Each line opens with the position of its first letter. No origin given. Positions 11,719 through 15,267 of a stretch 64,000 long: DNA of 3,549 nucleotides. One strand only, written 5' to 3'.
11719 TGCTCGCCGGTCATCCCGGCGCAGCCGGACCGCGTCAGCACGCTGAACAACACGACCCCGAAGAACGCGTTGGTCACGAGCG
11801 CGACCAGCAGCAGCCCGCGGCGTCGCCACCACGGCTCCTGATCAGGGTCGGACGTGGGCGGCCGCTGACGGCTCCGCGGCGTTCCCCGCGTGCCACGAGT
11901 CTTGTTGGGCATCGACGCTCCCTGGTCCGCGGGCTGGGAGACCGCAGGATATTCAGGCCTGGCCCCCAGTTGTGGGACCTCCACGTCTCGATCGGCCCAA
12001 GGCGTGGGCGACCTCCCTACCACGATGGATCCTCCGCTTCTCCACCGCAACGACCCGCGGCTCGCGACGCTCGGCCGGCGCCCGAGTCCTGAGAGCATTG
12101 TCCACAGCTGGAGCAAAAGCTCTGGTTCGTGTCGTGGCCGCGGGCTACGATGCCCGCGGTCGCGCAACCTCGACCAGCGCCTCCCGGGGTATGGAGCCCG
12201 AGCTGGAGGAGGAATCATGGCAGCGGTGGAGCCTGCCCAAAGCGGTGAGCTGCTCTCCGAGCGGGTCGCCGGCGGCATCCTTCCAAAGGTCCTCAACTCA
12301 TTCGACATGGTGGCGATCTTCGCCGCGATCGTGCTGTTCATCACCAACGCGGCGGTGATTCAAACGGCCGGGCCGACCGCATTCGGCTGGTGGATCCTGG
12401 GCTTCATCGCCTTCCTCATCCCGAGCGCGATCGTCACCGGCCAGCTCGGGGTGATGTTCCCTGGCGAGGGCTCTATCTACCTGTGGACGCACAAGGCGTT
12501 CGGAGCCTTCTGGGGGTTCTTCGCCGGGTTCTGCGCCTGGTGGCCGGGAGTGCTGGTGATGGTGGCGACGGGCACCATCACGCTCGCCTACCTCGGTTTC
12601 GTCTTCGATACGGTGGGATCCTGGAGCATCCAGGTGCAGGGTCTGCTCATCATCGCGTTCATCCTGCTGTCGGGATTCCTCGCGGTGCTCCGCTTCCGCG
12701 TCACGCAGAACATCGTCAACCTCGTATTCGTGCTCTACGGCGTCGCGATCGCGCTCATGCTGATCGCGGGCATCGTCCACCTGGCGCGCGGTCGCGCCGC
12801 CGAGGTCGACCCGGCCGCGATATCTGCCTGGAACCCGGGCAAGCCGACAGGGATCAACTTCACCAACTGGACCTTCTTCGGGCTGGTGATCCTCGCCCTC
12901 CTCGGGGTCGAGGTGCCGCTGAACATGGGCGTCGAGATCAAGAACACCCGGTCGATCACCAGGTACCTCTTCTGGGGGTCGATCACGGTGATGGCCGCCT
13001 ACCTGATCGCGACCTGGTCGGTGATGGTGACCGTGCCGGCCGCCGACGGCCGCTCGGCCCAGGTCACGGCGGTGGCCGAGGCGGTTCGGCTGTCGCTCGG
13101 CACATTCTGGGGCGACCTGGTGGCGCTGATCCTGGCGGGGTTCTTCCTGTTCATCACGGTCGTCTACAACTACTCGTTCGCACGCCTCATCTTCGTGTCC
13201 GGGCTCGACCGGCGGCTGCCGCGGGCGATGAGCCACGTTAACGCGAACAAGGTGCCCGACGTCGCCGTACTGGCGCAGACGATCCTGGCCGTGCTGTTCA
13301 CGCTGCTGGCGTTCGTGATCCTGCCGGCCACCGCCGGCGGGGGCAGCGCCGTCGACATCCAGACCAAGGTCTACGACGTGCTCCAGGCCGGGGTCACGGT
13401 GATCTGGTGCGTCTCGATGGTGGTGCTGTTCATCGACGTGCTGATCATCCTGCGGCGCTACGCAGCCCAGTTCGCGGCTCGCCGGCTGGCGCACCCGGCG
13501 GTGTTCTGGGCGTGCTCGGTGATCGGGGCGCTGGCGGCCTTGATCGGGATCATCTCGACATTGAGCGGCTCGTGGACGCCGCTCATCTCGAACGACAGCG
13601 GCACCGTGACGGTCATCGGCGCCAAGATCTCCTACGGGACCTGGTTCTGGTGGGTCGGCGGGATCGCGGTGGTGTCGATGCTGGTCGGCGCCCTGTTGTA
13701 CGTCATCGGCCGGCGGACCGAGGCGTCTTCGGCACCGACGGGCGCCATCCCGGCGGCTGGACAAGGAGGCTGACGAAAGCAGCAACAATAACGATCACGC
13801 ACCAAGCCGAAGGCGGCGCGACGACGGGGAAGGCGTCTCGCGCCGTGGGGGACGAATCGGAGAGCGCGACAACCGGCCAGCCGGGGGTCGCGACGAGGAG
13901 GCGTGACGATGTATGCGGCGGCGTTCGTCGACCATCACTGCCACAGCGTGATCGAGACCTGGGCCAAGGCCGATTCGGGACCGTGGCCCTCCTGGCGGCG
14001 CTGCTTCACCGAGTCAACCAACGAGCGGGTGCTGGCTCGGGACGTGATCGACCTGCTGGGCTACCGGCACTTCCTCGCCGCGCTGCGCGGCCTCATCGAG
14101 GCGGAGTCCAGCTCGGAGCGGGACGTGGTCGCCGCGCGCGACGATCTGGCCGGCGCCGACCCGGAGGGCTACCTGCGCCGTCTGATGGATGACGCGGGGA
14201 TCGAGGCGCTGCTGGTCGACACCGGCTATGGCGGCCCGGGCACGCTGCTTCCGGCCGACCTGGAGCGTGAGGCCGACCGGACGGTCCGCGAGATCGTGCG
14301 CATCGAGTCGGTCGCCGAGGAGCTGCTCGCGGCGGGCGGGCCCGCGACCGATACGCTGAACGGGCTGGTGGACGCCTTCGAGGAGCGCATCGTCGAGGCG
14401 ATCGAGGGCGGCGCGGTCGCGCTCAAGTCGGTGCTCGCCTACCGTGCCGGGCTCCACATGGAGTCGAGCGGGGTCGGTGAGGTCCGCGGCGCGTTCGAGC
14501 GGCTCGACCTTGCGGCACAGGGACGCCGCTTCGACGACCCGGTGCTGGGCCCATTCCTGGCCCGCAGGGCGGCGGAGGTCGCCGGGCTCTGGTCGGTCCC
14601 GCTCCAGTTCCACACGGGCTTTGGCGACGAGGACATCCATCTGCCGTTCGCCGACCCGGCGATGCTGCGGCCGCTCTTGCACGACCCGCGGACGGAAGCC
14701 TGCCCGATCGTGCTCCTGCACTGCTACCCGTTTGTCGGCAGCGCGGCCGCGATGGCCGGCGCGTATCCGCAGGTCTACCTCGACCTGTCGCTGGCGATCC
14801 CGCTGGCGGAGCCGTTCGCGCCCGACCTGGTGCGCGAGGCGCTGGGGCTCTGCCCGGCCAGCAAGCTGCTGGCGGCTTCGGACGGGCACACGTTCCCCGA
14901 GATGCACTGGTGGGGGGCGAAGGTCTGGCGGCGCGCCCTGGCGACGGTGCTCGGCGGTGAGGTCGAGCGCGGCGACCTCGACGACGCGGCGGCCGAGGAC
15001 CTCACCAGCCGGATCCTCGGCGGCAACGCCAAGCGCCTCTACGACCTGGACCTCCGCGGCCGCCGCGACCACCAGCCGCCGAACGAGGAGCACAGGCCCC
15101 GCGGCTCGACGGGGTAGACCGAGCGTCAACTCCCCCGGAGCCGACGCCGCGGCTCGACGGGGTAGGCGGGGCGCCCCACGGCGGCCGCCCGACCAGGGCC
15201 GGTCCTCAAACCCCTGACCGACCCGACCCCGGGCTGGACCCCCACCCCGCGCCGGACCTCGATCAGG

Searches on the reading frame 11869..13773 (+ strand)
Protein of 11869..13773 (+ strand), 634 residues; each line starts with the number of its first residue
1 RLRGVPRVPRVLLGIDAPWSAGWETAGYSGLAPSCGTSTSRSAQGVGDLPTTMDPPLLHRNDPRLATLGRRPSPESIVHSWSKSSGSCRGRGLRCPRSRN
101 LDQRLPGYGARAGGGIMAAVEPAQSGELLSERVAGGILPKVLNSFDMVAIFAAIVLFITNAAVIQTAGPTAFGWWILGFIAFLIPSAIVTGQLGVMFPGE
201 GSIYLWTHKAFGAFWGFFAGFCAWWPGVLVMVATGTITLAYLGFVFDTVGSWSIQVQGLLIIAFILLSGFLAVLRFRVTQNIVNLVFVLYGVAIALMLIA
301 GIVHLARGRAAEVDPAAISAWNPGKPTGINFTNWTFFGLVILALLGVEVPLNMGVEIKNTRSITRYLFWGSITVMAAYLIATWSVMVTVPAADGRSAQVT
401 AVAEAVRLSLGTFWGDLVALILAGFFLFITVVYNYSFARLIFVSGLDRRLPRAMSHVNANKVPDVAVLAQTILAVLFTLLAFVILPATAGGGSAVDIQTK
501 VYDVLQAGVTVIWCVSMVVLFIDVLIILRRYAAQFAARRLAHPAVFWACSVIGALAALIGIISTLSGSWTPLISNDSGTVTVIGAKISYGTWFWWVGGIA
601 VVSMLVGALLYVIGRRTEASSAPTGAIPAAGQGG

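Call 12: search_protein_families(library=pfam, proteins=[window:11869-13773:+], max_evalue=0.001)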
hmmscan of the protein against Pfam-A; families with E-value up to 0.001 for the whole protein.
window:11869-13773:+ (634 aa): 2 families
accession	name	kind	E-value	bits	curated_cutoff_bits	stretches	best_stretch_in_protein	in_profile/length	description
PF13520.12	AA_permease_2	-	4.1e-26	92.3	27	1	152-565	11-411/427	Amino acid permease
PF00324.27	AA_permease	-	4.3e-15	55.8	24.6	1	154-611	13-423/470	Amino acid permease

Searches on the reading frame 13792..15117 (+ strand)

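Call 12: search_protein_families(library=pfam, proteins=[window:13792-15117:+], max_evalue=0.001)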
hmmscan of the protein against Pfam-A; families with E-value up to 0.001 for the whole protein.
window:13792-15117:+ (441 aa): 1 family
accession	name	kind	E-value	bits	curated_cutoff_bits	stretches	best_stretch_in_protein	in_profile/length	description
PF04909.20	Amidohydro_2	-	2.3e-07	31.3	26.4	1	245-419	119-289/289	Amidohydrolase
